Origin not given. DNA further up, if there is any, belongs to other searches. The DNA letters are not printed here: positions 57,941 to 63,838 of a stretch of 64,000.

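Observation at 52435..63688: Rhs operon followed by three self-contained, Sec-signal-bearing 'tip + toxin' cassettes, each translationally coupled to an envelope-targeted partner gene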

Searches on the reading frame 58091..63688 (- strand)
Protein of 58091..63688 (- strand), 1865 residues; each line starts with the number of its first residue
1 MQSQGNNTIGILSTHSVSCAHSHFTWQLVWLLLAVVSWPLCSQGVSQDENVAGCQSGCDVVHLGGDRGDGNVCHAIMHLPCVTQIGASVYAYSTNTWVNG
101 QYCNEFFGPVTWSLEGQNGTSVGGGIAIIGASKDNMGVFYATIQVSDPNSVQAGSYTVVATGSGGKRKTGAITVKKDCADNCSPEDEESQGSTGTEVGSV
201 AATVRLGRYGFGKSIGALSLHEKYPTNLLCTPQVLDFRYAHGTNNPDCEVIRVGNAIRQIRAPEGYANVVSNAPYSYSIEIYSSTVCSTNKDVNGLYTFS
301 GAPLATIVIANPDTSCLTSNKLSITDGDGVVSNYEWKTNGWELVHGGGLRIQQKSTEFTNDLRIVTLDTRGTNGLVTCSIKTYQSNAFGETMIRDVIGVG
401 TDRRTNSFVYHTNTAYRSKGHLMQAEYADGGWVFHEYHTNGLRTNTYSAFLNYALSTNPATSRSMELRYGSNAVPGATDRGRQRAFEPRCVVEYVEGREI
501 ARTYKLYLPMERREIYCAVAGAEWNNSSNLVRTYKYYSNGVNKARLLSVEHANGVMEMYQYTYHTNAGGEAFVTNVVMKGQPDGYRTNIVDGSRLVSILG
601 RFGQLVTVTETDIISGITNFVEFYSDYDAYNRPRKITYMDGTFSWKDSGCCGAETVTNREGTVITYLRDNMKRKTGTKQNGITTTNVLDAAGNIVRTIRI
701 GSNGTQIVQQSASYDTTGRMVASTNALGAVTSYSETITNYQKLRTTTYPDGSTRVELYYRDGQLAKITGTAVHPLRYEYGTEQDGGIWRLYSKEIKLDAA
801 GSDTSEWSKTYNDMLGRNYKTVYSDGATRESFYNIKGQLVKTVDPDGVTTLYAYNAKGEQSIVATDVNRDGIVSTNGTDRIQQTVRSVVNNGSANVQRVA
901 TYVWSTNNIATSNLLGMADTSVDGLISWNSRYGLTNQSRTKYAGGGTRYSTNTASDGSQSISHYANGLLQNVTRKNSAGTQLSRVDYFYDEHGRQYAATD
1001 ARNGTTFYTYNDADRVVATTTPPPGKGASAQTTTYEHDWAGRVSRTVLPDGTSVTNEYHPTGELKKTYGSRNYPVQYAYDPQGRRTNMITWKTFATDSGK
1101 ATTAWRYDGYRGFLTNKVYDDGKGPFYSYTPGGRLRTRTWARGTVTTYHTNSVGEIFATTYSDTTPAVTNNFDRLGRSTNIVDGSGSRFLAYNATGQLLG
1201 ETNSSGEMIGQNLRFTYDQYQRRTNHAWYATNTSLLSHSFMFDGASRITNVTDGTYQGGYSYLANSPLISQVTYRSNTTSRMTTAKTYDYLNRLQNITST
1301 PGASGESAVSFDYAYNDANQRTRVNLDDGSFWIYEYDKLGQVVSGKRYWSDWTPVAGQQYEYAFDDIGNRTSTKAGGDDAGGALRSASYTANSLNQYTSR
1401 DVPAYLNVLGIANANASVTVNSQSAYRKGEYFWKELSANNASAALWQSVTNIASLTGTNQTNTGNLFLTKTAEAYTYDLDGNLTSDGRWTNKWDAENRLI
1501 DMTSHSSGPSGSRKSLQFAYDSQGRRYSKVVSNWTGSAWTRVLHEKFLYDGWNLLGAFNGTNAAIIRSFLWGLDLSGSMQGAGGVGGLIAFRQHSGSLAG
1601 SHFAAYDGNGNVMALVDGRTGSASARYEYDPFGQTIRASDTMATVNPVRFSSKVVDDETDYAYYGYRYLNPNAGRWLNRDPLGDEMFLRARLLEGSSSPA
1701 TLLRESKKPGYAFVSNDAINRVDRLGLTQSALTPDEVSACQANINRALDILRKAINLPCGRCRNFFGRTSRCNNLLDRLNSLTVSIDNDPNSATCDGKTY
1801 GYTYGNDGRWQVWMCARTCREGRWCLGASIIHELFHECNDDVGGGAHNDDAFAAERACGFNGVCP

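Call 3: search_protein_families(library=pfam, proteins=[window:58091-63688:-], max_evalue=0.01)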
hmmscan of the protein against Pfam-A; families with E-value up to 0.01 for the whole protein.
window:58091-63688:- (1865 aa): 1 family
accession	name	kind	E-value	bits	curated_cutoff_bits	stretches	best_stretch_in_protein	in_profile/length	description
PF05593.20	RHS_repeat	-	1.2e-16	61.1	22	1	836-860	4-28/38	RHS Repeat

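Call 4: search_protein_families(library=ncbifam, proteins=[window:58091-63688:-], max_evalue=0.01)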
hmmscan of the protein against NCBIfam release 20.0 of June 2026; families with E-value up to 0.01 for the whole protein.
window:58091-63688:- (1865 aa): 3 families
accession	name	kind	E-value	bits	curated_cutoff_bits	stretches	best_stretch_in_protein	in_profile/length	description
NF041261.1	RHS_core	equivalog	6.9e-17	60.6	2000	2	966-1234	412-683/1261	RHS element core protein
TIGR03696.1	Rhs_assc_core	domain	9.8e-14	51.6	32.5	1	1629-1727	1-76/76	RHS repeat-associated core domain-containing protein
TIGR01643.1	YD_repeat_2x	repeat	4.8e-07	30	15.8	0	1315-1344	1-30/42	YD repeat-containing protein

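Call 34: find_encoding_contigs(protein=window:58091-63688:-, flank=10000, max_places=3)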
Protein window:58091-63688:- (1865 aa): no gene with exactly this product is on record in the collection.
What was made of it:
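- Tried and rejected: Not on record (call 34).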
